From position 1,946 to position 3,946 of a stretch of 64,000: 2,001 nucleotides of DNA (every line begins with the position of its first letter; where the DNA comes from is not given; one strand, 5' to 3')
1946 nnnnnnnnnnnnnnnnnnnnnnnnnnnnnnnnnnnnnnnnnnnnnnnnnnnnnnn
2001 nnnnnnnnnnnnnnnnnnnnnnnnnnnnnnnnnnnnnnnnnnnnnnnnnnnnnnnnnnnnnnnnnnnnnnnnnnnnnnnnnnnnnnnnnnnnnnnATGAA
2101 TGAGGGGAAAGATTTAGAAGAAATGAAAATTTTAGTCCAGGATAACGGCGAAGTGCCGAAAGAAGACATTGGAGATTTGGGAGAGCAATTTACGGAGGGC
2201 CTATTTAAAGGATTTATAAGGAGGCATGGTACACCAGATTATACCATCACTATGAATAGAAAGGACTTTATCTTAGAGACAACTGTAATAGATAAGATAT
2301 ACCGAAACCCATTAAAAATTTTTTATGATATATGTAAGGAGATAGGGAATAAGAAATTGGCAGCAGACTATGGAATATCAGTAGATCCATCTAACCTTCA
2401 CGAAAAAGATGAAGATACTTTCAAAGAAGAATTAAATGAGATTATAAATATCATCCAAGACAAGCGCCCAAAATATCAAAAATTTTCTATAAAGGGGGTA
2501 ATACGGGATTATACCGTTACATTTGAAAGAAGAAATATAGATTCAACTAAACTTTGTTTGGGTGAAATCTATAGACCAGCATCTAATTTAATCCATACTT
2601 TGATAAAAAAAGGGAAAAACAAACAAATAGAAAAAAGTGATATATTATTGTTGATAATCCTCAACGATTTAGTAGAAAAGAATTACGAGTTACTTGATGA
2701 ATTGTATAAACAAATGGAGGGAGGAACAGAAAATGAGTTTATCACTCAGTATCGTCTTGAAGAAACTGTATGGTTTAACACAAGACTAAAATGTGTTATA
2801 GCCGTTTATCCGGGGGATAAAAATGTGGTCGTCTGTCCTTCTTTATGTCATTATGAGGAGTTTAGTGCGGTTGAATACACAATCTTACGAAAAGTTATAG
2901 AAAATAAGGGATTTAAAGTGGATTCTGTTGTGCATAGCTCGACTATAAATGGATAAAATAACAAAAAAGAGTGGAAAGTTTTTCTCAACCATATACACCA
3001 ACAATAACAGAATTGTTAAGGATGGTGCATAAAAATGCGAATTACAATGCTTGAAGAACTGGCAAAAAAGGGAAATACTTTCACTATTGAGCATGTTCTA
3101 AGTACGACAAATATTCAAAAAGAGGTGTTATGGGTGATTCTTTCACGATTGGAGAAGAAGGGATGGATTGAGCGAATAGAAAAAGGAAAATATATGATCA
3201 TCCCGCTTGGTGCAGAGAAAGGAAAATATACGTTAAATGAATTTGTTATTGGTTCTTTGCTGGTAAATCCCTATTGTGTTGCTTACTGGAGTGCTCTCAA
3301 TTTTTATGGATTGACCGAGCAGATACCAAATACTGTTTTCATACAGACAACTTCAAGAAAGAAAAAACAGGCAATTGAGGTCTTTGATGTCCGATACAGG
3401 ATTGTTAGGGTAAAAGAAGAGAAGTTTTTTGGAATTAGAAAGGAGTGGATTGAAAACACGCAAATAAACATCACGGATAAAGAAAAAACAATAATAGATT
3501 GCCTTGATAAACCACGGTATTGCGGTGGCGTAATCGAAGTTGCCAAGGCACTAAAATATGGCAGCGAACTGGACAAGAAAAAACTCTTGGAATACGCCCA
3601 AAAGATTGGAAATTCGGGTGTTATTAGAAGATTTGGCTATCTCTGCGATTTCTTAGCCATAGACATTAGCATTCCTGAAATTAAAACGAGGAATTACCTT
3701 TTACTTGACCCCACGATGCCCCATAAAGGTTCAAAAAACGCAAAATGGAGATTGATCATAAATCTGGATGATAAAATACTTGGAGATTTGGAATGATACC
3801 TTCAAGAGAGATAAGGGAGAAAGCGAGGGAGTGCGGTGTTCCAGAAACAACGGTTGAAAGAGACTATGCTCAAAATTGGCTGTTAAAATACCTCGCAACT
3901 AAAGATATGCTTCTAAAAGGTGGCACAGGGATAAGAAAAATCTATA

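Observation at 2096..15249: AT-rich defense/TA island: ORFan + AbiEi/AbiEii, RadC-OLD, MNT-HEPN and a TPR protein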

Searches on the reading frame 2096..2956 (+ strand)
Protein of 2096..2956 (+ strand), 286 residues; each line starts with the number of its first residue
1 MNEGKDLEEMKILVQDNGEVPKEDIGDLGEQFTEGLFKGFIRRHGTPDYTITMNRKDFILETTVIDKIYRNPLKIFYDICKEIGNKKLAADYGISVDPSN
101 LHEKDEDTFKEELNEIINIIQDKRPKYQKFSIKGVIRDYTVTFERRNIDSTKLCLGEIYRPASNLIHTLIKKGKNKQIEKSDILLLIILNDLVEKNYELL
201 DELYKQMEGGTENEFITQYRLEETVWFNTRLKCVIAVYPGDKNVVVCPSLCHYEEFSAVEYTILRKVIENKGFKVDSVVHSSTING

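Call 4: search_protein_families(library=pfam, proteins=[window:2096-2956:+], max_evalue=0.01)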
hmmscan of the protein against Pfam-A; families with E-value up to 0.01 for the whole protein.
window:2096-2956:+ (286 aa): 0 families

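Call 6: search_protein_families(library=padloc, proteins=[window:2096-2956:+], max_evalue=0.01)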
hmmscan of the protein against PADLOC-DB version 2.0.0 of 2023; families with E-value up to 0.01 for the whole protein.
window:2096-2956:+ (286 aa): 0 families

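Call 7: search_protein_families(library=ncbifam, proteins=[window:2096-2956:+], max_evalue=0.01)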
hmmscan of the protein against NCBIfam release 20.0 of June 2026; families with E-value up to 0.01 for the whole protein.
window:2096-2956:+ (286 aa): 0 families

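Call 24: find_homologous_proteins(query=window:2096-2956:+, max_evalue=0.001)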
Query window:2096-2956:+ (286 aa): 19 proteins with E <= 0.001 among 917 candidates.
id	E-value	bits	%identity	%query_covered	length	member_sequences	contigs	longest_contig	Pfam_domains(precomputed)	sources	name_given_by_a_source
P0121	5.5e-187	638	100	100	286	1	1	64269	-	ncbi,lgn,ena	-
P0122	1.6e-147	509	80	100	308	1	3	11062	-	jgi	jgi:hypothetical protein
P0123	1.6e-139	482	79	99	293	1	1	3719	-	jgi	jgi:hypothetical protein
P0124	1.0e-136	473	81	93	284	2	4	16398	-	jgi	jgi:hypothetical protein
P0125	8.5e-132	457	72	99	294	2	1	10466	-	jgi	jgi:hypothetical protein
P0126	3.4e-111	389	66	99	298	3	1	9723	-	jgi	-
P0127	4.1e-111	389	64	99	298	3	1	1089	-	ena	-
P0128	2.9e-110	386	66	99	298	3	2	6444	-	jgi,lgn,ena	-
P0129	5.0e-106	373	64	99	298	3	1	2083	-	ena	-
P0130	1.8e-104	367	61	99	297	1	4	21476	-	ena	-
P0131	9.5e-99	349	59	100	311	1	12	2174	-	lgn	-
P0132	5.3e-94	333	58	99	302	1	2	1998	-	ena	-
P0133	1.6e-89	318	57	100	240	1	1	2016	-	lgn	-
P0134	3.2e-77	278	51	99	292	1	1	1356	-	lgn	-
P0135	3.2e-69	252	58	75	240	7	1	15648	-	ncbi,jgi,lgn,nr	ncbi:hypothetical protein C5S36_08240 [Candidatus Methanophagaceae archaeon]|nr:hypothetical protein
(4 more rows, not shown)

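Call 29: find_encoding_contigs(protein=P0121, flank=3000, max_places=3)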
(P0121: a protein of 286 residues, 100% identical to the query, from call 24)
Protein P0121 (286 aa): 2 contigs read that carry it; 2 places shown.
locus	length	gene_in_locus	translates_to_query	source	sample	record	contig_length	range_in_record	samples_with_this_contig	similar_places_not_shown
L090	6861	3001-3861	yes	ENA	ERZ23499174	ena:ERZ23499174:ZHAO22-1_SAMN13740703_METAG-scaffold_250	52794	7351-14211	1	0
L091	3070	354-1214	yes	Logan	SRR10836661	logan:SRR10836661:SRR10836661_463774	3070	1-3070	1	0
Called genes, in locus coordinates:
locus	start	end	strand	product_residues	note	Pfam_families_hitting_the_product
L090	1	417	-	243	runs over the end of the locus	PF02540:NAD_synthase, PF03054:tRNA_Me_trans (weak)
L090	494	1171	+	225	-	PF01209:Ubie_methyltran, PF01596:Methyltransf_3, PF02353:CMAS, PF13489:Methyltransf_23, PF01135:PCMT, PF13847:Methyltransf_31, PF08241:Methyltransf_11, PF08242:Methyltransf_12, +2 more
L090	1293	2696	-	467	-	PF01656:CbiA, PF13500:AAA_26, PF07685:GATase_3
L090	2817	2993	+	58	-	-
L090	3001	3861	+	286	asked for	-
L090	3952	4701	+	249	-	PF13338:AbiEi_4 (weak)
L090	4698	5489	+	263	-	PF08843:AbiEii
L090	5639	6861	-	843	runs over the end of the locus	PF08323:Glyco_transf_5, PF28476:GlgP_C (faint)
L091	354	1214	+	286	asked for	-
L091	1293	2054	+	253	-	PF13338:AbiEi_4 (weak)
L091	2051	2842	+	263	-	PF08843:AbiEii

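Call 30: find_encoding_contigs(protein=P0124, flank=6000, max_places=4)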
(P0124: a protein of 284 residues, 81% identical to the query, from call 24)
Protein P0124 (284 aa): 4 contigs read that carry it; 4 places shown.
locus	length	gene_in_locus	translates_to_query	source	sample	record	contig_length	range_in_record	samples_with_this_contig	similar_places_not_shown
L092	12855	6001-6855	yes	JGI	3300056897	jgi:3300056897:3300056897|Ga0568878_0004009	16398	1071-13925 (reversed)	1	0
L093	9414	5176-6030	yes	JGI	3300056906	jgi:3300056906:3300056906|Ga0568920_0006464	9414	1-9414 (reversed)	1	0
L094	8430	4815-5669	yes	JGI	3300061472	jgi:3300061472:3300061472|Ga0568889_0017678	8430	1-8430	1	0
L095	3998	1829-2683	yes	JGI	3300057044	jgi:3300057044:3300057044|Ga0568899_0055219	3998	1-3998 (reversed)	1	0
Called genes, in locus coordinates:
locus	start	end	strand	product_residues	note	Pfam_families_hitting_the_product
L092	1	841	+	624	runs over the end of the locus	PF01257:2Fe-2S_thioredx (weak), PF01512:Complex1_51K, PF10531:SLBB, PF10589:NADH_4Fe-4S, PF00037:Fer4, PF12797:Fer4_2 (weak), PF13237:Fer4_10, PF12838:Fer4_7, +3 more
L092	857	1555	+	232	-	PF13510:Fer2_4, PF12838:Fer4_7, PF14697:Fer4_21 (weak)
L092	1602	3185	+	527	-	PF01645:Glu_synthase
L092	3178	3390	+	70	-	-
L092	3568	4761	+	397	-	PF01555:N6_N4_Mtase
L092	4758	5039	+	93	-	PF01909:NTP_transf_2, PF18765:Polbeta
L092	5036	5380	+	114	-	PF01934:HepT-like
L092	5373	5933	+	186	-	-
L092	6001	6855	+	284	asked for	-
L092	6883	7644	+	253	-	PF13338:AbiEi_4 (weak)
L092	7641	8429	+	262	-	PF08843:AbiEii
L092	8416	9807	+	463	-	PF04851:ResIII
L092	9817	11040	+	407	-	-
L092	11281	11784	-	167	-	-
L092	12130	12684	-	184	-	PF01402:RHH_1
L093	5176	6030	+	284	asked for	-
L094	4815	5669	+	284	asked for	-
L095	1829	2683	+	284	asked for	-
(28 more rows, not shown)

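Call 31: find_encoding_contigs(protein=P0130, flank=6000, max_places=4)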
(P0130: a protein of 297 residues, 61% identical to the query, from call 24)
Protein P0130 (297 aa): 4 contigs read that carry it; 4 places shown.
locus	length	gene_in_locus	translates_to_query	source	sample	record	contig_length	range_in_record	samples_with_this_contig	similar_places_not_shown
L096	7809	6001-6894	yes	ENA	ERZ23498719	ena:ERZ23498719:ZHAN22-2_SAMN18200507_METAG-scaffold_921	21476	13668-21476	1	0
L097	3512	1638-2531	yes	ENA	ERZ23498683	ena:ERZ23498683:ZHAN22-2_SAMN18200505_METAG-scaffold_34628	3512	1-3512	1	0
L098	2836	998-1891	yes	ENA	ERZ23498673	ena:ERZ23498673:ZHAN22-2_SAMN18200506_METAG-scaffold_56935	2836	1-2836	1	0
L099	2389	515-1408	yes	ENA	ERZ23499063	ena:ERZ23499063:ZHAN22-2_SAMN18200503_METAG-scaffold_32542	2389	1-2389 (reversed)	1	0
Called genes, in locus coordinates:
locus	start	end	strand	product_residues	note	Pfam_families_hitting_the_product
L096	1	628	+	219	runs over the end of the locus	PF11536:DUF3226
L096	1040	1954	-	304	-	PF00932:LTD, PF00565:SNase, PF18204:PGF-CTERM (weak)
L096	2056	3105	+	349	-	-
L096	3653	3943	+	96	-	-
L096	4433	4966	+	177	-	PF08937:ThsB_TIR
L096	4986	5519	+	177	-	-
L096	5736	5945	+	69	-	-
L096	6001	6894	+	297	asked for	-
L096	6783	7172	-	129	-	PF00932:LTD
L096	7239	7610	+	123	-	-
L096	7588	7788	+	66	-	-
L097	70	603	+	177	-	PF08937:ThsB_TIR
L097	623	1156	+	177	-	-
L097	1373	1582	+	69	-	-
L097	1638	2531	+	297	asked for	-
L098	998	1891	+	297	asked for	-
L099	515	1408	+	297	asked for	-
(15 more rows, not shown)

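Call 41: predict_structure(alignment_id=A1)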
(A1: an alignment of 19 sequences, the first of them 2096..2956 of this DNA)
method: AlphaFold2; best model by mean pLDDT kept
length: 286 residues; sequences in the alignment: 19
mean_pLDDT: 77.3   pTM: 0.72
mean pLDDT of the five models: 77.3, 71.1, 67.4, 52.8, 52.2
residues with pLDDT >= 90: 78; 70-90: 128; 50-70: 52; < 50: 28
segments of 3 or more residues with pLDDT < 50: 206-227, 282-286
pLDDT, mean of each block of 10 residues (from residue 1): 77 94 91 92 77 89 81 88 87 85 88 93 90 89 75 60 70 67 87 71 52 34 49 86 82 67 89 81 38
secondary structure, 60 per line:
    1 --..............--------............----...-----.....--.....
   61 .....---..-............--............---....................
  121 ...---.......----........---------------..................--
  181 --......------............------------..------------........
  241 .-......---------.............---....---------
elements in order: H3-16 H25-36 E41-43 E49-53 E56-65 H72-83 H86-91 E92-97 H103-123 E127-133 E138-145 H161-178 E183-188 H195-204 E233-238 E243-248 H258-270 E274-277

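Call 58: find_related_loci(query=A1, collection=viral_contigs, flank=6000)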
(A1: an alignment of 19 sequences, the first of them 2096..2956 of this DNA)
Query A1 (286 aa) in viral_contigs; peptide patterns used: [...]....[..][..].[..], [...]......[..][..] (x = any residue, [..] = any of these).
184 stretches matched a pattern, but none encodes a relative of the query by tblastn (E <= 1e-3).

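Call 71: search_protein_families(library=phrogs, proteins=[window:2096-2956:+], max_evalue=0.01)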
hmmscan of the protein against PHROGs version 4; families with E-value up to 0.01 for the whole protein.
window:2096-2956:+ (286 aa): 0 families

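Call 73: fold_search(model_id=the predicted structure, library=pdb)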
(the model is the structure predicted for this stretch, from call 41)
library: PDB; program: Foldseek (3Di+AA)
matches with E <= 10: 438; with E <= 0.001: 0
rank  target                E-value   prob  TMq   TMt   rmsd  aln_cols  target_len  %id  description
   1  2vrt_B                6.5e-02  0.08  0.12  0.09  23.3       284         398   11  Crystal Structure of E. coli RNase E possessing M1 RNA fragments - Catalytic Domain (released 2008-07-22)
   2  2vrt_D                7.8e-02  0.08  0.12  0.08  23.6       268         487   11  Crystal Structure of E. coli RNase E possessing M1 RNA fragments - Catalytic Domain (released 2008-07-22)
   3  2vrt_C                8.3e-02  0.07  0.12  0.09  23.9       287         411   10  Crystal Structure of E. coli RNase E possessing M1 RNA fragments - Catalytic Domain (released 2008-07-22)
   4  2vmk_C                1.0e-01  0.07  0.12  0.08  23.5       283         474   11  Crystal Structure of E. coli RNase E Apoprotein - Catalytic Domain (released 2008-07-22)
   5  2vmk_A                2.7e-01  0.04  0.11  0.07  23.7       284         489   10  Crystal Structure of E. coli RNase E Apoprotein - Catalytic Domain (released 2008-07-22)
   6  2vmk_B                3.2e-01  0.04  0.13  0.09  24.2       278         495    9  Crystal Structure of E. coli RNase E Apoprotein - Catalytic Domain (released 2008-07-22)
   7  2bx2_L                3.2e-01  0.04  0.12  0.08  24.3       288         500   10  Catalytic domain of E. coli RNase E (released 2005-10-14)
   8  2c0b_L                3.2e-01  0.03  0.11  0.07  23.9       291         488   10  Catalytic domain of E. coli RNase E in complex with 13-mer RNA (released 2005-10-14)
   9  2jmk_MODEL_1_A        3.4e-01  0.33  0.14  0.32   6.6        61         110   20  Solution structure of ta0956 (released 2007-10-02)
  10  9a74_B                3.8e-01  0.03  0.12  0.10  22.6       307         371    8  Integrative model of YKUJ-NUSA by crosslinking MS and deep learning (released 2024-09-18)
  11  2vrt_A                4.6e-01  0.05  0.11  0.08  22.1       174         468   13  Crystal Structure of E. coli RNase E possessing M1 RNA fragments - Catalytic Domain (released 2008-07-22)
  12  4ct8_A                5.9e-01  0.05  0.12  0.09  22.6       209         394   10  Competence or damage-inducible protein CinA from Thermus thermophilus (released 2014-10-15)
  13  5tvf_B                6.2e-01  0.08  0.11  0.12  17.8       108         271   12  Crystal structure of Trypanosoma brucei AdoMetDC/prozyme heterodimer in complex with inhibitor CGP 40215 (released 2017-01-11)
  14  1gef_B                7.5e-01  0.21  0.14  0.31  16.2        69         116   17  Crystal structure of the archaeal holliday junction resolvase HJC (released 2001-03-21)
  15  3ebc_A                1.0e+00  0.04  0.08  0.09  17.5       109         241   13  Structure of N141A HincII with Cognate DNA (released 2008-12-23)
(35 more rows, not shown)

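Call 79: search_protein_representatives(alignment_id=A1)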
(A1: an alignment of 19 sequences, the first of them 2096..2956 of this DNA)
Query: 19 sequences, 298 profile positions. Proteins with E-value up to 0.001 (for the whole library): 33; up to 1e-10: 29; up to 1e-30: 13. The best 33 are listed.
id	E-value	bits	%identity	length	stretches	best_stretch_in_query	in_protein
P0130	1.9e-143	493.5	-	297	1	1-297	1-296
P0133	1.7e-109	382.0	-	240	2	103-296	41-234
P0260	9.8e-106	369.7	-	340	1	5-296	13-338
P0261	1.2e-60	221.7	-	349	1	4-296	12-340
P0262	4.6e-60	219.8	-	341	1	2-293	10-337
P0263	2.6e-53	197.6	-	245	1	5-213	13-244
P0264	2.1e-51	191.3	-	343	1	8-289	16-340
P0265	3.7e-49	183.9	-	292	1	10-290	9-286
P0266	3.7e-48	180.7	-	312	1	4-288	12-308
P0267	5.5e-44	167.0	-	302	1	1-293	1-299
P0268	3.7e-41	157.7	-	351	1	13-288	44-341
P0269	5.2e-35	137.5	-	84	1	218-295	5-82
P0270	1.1e-31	126.6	-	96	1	6-97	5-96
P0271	6.7e-28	114.1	-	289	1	24-285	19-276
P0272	1.2e-27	113.3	-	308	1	1-287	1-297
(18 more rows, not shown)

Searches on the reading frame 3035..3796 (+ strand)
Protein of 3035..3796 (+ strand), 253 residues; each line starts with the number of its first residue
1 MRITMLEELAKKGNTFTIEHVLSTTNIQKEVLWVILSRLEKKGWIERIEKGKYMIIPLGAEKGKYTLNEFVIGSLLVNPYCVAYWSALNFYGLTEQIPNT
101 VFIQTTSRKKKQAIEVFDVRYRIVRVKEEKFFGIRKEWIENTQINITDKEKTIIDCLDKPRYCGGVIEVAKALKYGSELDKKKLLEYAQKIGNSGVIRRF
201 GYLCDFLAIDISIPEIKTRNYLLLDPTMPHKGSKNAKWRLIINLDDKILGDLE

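Call 4: search_protein_families(library=pfam, proteins=[window:3035-3796:+], max_evalue=0.01)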
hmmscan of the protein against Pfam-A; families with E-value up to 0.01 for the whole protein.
window:3035-3796:+ (253 aa): 4 families
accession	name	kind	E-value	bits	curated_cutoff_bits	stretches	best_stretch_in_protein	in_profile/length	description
PF13338.12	AbiEi_4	-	1.5e-06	28.6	25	1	6-55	4-48/49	Transcriptional regulator, AbiEi antitoxin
PF09407.15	AbiEi_1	-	9.4e-05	23.1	22.2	1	68-205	5-141/142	AbiEi antitoxin C-terminal domain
PF05584.17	Sulfolobus_pRN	-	0.0067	16.9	20.8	0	15-47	18-50/72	Sulfolobus plasmid regulatory protein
PF07098.16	DUF1360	-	0.01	16.3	21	0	70-102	51-83/102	Protein of unknown function (DUF1360)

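Call 6: search_protein_families(library=padloc, proteins=[window:3035-3796:+], max_evalue=0.01)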
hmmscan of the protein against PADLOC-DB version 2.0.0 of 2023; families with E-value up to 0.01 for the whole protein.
window:3035-3796:+ (253 aa): 39 families (the best 25 are shown)
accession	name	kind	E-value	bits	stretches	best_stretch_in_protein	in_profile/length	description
PDLC02267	AbiEi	-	2e-87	290.8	1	3-249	7-247/252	AbiEi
PDLC02271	AbiEi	-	7.2e-42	141.4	1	7-242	15-257/263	AbiEi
PDLC02276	AbiEi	-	1.5e-37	127.6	1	35-211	36-212/270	AbiEi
PDLC02269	AbiEi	-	1.4e-33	114.2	1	6-212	4-199/251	AbiEi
PDLC02270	AbiEi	-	6.5e-31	105.4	1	19-229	19-232/265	AbiEi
PDLC02287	AbiEi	-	1.4e-29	101.4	1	6-215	4-202/253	AbiEi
PDLC02266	AbiEi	-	1.6e-24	84.7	1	5-244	6-252/258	AbiEi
PDLC02282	AbiEi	-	6.9e-21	72.8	1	9-244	10-254/260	AbiEi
PDLC02265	AbiEi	-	6.1e-20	69.8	1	23-199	18-192/198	AbiEi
PDLC02283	AbiEi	-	4.6e-19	66.9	1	30-198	29-194/201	AbiEi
PDLC02225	AbiEi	-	2.4e-18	64.6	1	6-198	10-188/198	AbiEi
PDLC02275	AbiEi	-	3.6e-17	61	1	9-191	6-172/184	AbiEi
PDLC02252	AbiEi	-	3.8e-17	60.7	1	9-244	11-253/259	AbiEi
PDLC02272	AbiEi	-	1.4e-16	58.9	1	29-202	26-193/200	AbiEi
PDLC02241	AbiEi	-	2.2e-15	55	1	2-200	2-191/199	AbiEi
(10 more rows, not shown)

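Call 7: search_protein_families(library=ncbifam, proteins=[window:3035-3796:+], max_evalue=0.01)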
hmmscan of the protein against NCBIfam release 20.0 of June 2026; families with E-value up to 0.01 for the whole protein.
window:3035-3796:+ (253 aa): 2 families
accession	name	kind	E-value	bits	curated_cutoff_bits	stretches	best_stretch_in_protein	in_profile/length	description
NF053660.1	ORF80_fam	equivalog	7.9e-07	28.9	95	1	8-47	10-48/70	ORF80 family leucine zipper DNA-binding protein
NF047376.1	TAA_AbiEi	equivalog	0.00032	20.4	150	1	4-111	8-117/172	type IV toxin-antitoxin system AbiEi family antitoxin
